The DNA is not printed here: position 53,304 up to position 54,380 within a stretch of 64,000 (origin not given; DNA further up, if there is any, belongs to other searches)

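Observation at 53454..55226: Two-gene cargo between the island edge and int: a stand-alone SWIM zinc-finger protein plus a 2-TM helical protein, a candidate uncharacterised defence or abortive-infection pair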

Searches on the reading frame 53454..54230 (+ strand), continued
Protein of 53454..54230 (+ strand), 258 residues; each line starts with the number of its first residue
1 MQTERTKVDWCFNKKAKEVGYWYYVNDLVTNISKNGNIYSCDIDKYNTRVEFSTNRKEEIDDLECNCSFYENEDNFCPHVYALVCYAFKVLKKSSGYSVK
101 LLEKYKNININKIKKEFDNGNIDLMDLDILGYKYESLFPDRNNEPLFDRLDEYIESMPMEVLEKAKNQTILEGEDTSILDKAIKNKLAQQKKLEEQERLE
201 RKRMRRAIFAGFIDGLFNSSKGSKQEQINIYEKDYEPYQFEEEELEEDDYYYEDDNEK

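Call 78: search_protein_families(library=pfam, proteins=[L020:3118-5679:+, L020:5692-7722:+, L021:80-3106:+, L019:2501-5113:+, L019:1143-2414:+, L019:252-1109:+, L018:4203-6188:+, L018:1574-2851:+, L024:14-1738:+, L024:4562-5593:+], max_evalue=0.001)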
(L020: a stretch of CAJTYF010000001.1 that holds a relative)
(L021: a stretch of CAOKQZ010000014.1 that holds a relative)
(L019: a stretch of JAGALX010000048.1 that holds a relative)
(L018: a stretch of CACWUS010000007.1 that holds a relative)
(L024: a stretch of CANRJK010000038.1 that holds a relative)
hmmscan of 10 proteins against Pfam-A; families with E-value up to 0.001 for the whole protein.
L020:3118-5679:+ (853 aa): 1 family
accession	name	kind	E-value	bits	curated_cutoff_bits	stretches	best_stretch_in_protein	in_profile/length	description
PF08665.17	PglZ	-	2.2e-50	171.5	25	1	472-645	2-179/179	PglZ domain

L020:5692-7722:+ (676 aa): 3 families
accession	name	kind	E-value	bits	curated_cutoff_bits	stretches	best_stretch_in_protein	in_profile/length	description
PF13337.12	BrxL_ATPase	-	6.6e-145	482.2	25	1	153-466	1-313/313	Lon-like protease BrxL-like, ATPase domain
PF20442.3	BrxL_N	-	2.3e-54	183.3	28.2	1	10-141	1-132/132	BREX system Lon protease-like protein BrxL N-terminal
PF05362.19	Lon_C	-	1e-05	25.6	21.1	1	514-673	44-203/205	Lon protease (S16) C-terminal proteolytic domain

L021:80-3106:+ (1008 aa): 3 families
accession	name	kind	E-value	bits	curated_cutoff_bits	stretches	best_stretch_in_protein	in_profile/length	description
PF07669.17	Eco57I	-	3e-24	86.5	25.3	1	180-396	1-171/171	Eco57I restriction-modification methylase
PF02384.22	N6_Mtase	-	1.3e-15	58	20.4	1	266-451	100-270/311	N-6 DNA Methylase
PF20473.4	MmeI_Mtase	-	3.9e-10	39.8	27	1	137-360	19-196/259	MmeI, DNA-methyltransferase domain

L019:2501-5113:+ (870 aa): 4 families
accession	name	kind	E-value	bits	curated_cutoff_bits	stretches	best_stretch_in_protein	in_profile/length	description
PF00176.29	SNF2-rel_dom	-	5.2e-63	213.3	24.9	1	410-680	1-289/290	SNF2-related domain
PF12419.13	DUF3670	-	1.2e-20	74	27.6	1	233-360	5-134/136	SNF2 Helicase protein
PF00271.37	Helicase_C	-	2.1e-19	70.2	23.5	1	701-807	5-110/110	Helicase conserved C-terminal domain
PF04851.21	ResIII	-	2.5e-15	57.2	22.5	1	407-557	4-163/164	Type III restriction enzyme, res subunit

L019:1143-2414:+ (423 aa): 1 family
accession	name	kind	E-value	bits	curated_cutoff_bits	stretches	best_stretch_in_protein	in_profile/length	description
PF01076.25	Mob_Pre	-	9.9e-26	91.2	25.5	1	4-225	3-195/196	Plasmid recombination enzyme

L019:252-1109:+ (285 aa): 0 families

L018:4203-6188:+ (661 aa): 4 families
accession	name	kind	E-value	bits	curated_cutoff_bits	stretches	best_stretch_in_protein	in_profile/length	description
PF02534.20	T4SS-DNA_transf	-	9.1e-65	219.7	20.1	1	43-508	15-434/468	Type IV secretory system Conjugative DNA transfer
PF12696.13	TraG-D_C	-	2.6e-31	108.6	22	1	380-497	2-124/126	TraM recognition site of TraD and TraG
PF10412.15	TrwB_AAD_bind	-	6.3e-21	75.1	20.5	1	207-497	96-366/387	Type IV secretion-system coupling protein DNA-binding domain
PF01935.23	DUF87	-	3.5e-06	27.7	23.2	1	84-214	25-145/220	Helicase HerA, central domain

L018:1574-2851:+ (425 aa): 1 family
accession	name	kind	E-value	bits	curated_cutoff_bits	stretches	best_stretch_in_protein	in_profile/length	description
PF03432.20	Relaxase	-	5.9e-07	30.3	24.6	1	71-168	22-107/132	MobA/VirD2-like, nuclease domain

L024:14-1738:+ (574 aa): 3 families
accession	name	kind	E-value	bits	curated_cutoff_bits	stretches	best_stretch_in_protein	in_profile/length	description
PF02896.24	PEP-utilizers_C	-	1.8e-86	290.4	22.8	1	216-566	5-291/293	PEP-utilising enzyme, PEP-binding domain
PF00391.29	PEP-utilizers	-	3.6e-25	87.8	23.1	1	119-200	3-72/72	PEP-utilising enzyme, mobile domain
PF01326.24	PPDK_N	-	8.5e-11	42.1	27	1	2-49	275-324/328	Pyruvate phosphate dikinase, AMP/ATP-binding domain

L024:4562-5593:+ (343 aa): 1 family
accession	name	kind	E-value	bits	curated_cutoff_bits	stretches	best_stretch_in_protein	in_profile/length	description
PF01564.23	Spermine_synth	-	8.6e-05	22.6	22.9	1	153-230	18-98/186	Spermine/spermidine synthase domain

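Call 82: search_dna_similar(query=window:53454-54230:+, collection=plasmids, mode=protein, max_evalue=0.001)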
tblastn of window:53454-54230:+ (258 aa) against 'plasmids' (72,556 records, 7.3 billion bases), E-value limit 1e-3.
No match.
